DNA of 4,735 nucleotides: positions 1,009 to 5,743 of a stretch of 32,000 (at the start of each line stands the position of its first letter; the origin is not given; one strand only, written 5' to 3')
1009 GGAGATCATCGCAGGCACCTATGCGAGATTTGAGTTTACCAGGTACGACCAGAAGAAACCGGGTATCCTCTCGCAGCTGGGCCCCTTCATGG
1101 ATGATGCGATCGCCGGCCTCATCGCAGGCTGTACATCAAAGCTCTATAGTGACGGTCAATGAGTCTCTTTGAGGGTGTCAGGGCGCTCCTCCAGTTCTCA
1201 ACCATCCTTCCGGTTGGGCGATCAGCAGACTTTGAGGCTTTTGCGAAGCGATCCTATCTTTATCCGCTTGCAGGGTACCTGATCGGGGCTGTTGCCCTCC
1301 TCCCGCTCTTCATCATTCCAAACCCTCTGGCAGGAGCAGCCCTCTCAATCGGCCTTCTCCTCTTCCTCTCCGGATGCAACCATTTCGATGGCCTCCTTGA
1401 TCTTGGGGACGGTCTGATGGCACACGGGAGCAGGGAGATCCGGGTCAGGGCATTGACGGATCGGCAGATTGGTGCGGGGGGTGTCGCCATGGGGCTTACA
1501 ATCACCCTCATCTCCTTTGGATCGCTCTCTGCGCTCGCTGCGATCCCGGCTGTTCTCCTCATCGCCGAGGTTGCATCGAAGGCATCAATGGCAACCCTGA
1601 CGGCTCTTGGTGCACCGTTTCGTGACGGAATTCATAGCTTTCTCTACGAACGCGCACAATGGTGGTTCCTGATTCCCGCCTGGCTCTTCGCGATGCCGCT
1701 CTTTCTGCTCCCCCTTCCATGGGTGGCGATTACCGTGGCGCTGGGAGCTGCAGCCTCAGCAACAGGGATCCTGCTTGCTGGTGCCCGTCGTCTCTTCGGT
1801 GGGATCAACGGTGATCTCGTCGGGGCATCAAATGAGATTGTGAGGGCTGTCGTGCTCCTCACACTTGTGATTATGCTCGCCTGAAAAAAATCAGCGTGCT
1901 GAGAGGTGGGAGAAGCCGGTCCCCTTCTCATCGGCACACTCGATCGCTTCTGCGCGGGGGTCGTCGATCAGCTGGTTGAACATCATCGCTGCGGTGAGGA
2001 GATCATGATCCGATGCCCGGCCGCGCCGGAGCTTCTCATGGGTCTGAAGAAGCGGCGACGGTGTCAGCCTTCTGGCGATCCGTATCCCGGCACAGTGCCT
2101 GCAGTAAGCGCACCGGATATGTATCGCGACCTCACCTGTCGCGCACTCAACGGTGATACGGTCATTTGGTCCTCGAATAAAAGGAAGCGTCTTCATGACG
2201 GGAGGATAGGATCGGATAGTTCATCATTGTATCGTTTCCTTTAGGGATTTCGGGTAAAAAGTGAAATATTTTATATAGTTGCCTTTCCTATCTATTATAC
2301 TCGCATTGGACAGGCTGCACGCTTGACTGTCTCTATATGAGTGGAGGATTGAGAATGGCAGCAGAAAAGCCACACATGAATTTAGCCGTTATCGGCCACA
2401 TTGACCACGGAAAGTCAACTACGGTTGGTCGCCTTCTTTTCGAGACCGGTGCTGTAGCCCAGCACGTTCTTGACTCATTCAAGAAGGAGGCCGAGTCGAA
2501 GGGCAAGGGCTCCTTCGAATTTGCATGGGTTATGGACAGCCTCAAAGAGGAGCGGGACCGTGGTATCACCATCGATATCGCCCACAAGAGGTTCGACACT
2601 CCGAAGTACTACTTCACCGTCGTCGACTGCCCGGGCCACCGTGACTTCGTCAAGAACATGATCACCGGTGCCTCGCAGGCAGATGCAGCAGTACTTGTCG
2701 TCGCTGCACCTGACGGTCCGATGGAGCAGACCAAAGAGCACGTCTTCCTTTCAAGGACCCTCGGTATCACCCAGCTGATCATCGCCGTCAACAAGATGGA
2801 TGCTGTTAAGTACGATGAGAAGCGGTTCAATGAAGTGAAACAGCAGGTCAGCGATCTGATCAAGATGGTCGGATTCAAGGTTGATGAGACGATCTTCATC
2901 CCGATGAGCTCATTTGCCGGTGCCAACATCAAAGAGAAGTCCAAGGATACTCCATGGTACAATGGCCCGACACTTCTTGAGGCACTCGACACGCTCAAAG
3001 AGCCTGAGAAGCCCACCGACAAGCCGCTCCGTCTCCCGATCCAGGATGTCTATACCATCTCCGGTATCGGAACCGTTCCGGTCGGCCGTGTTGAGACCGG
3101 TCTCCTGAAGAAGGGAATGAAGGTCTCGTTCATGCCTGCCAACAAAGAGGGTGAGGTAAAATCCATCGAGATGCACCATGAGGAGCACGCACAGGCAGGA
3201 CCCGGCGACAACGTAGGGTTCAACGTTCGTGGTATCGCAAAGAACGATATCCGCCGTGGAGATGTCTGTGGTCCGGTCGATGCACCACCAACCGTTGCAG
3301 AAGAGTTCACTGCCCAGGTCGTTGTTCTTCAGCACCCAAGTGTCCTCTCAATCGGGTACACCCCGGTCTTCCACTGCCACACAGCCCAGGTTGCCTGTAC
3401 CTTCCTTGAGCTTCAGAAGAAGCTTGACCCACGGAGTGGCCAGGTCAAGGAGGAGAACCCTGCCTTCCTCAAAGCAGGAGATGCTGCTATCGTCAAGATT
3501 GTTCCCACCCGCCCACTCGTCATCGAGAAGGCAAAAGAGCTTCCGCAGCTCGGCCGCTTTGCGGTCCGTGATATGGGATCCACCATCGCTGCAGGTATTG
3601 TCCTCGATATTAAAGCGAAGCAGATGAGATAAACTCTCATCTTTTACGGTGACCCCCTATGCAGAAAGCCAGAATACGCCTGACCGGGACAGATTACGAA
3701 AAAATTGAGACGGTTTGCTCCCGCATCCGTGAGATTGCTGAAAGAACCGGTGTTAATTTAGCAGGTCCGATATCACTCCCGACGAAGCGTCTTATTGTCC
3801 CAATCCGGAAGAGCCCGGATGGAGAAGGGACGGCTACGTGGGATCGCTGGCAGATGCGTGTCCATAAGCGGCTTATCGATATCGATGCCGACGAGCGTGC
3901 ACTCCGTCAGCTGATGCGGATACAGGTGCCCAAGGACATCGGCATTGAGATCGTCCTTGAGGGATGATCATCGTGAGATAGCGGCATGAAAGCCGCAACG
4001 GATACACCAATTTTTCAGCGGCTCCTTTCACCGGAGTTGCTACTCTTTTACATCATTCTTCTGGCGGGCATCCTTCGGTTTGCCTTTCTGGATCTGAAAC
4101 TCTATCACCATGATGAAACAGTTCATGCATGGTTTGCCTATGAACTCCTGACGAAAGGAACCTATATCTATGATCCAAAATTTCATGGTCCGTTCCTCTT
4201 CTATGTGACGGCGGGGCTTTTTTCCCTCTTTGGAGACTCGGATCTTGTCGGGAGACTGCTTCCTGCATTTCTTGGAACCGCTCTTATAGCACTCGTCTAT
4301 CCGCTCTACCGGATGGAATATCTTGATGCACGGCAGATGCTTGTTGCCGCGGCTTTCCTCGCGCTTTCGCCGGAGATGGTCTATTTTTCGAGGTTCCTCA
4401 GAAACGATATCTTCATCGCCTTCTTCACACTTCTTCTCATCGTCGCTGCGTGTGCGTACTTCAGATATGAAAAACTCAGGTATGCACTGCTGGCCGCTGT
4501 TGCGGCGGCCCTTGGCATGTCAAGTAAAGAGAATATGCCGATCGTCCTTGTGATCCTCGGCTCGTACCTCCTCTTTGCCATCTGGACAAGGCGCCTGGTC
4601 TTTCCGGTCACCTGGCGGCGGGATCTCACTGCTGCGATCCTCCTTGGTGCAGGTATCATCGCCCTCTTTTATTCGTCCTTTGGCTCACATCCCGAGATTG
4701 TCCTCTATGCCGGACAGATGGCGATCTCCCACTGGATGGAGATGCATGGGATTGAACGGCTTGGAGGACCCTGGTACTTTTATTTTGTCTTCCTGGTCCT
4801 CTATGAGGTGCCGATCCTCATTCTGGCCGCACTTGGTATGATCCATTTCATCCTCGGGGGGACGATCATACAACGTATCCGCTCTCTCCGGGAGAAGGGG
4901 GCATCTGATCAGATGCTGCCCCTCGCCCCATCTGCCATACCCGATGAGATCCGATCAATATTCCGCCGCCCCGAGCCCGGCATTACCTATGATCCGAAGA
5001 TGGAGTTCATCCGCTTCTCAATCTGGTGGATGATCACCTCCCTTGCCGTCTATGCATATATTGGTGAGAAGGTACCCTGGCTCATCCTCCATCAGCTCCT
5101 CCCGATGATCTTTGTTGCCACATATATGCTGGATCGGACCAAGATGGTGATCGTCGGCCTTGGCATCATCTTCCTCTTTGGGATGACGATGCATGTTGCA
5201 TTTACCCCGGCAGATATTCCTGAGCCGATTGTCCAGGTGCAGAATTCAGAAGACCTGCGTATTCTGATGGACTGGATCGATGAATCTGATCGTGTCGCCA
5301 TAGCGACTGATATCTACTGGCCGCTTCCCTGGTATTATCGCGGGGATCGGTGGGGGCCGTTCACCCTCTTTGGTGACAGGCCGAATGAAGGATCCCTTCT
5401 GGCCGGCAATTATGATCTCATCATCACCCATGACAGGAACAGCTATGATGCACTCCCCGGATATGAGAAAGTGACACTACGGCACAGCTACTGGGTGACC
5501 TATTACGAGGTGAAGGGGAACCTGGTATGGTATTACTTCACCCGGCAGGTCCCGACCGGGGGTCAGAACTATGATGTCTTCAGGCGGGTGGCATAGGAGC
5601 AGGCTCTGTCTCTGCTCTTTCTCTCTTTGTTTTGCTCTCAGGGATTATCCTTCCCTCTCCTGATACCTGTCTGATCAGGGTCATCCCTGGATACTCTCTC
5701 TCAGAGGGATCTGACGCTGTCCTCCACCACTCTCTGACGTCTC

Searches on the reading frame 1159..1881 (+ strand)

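Call 42: search_protein_families(library=pfam, proteins=[window:1159-1881:+], max_evalue=0.001)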
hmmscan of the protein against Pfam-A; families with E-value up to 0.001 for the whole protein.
window:1159-1881:+ (241 aa): 1 family
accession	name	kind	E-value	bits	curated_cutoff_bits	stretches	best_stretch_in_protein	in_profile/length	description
PF02654.20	CobS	-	2e-38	133.1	23.2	1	11-234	2-207/207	Cobalamin-5-phosphate synthase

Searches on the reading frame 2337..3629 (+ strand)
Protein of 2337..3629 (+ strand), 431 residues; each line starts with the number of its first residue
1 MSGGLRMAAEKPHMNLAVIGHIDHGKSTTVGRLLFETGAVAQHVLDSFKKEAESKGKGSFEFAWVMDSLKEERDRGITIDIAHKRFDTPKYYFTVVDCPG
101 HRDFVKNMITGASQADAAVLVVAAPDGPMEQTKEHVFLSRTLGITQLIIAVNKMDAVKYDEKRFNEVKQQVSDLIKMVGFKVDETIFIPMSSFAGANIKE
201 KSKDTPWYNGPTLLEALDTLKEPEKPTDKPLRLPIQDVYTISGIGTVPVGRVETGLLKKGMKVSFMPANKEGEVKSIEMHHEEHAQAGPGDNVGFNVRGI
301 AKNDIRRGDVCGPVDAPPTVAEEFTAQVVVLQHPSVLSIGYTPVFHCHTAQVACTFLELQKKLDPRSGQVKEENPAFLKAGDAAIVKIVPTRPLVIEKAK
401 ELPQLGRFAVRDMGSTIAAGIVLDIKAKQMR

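Call 42: search_protein_families(library=pfam, proteins=[window:2337-3629:+], max_evalue=0.001)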
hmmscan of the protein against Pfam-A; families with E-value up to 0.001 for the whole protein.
window:2337-3629:+ (431 aa): 5 families
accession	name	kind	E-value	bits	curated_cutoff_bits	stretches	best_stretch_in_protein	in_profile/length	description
PF00009.33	GTP_EFTU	-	1.5e-59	201.2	26.5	1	11-220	1-185/188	Elongation factor Tu GTP binding domain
PF22594.2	GTP-eEF1A_C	-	1.6e-36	125.1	27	1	323-422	1-100/101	GTP-eEF1A C-terminal domain-like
PF03143.23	GTP_EFTU_D3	-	2.6e-29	102.1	27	1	318-425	2-105/106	Elongation factor Tu C-terminal domain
PF03144.31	GTP_EFTU_D2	-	8.3e-21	74.7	30.3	1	245-311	1-72/73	Elongation factor Tu domain 2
PF01926.29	MMR_HSR1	-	0.00022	21.8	21.9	0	70-153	25-113/113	50S ribosome-binding GTPase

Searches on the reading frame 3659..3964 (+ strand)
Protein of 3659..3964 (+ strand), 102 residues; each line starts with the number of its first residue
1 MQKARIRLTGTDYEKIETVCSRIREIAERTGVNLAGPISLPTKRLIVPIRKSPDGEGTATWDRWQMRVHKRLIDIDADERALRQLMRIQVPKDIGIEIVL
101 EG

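Call 42: search_protein_families(library=pfam, proteins=[window:3659-3964:+], max_evalue=0.001)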
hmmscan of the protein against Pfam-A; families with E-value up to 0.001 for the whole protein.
window:3659-3964:+ (102 aa): 1 family
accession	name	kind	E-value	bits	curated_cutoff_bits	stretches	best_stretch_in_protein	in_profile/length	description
PF00338.27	Ribosomal_S10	-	3.3e-29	101.5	21.2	1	5-98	1-97/98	Ribosomal protein S10p/S20e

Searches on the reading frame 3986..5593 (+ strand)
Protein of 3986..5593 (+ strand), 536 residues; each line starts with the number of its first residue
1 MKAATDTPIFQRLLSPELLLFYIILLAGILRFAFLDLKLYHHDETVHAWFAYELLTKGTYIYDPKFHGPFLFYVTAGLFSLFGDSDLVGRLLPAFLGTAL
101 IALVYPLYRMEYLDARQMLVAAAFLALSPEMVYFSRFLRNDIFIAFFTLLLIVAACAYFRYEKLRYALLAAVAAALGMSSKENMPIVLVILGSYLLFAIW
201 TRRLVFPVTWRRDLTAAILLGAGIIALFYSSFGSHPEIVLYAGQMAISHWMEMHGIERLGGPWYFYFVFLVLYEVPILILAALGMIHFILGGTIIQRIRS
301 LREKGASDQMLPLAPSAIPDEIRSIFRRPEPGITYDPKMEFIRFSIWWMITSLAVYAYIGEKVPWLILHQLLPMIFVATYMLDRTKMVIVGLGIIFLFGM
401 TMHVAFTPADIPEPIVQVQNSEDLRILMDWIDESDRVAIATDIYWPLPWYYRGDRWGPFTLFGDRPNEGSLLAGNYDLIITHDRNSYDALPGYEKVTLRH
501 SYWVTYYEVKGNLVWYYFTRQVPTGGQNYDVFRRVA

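Call 8: search_protein_families(library=pfam, proteins=[window:3986-5593:+], max_evalue=0.01)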
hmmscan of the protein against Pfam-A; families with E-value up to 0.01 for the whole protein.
window:3986-5593:+ (536 aa): 2 families
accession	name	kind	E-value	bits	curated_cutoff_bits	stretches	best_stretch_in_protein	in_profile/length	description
PF13231.12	PMT_2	-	8.4e-16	59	26.1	1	67-211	2-145/160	Dolichyl-phosphate-mannose-protein mannosyltransferase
PF02366.24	PMT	-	2.7e-11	43.9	22.7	1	46-287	44-240/245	Dolichyl-phosphate-mannose-protein mannosyltransferase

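Call 9: search_protein_families(library=ncbifam, proteins=[window:3986-5593:+], max_evalue=0.01)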
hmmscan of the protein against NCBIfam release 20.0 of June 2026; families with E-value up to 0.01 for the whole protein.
window:3986-5593:+ (536 aa): 1 family
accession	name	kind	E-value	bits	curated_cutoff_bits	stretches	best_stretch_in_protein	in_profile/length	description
TIGR03663.1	TIGR03663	subfamily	6e-128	427.5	126.25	1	19-456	3-432/435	flippase activity-associated protein Agl23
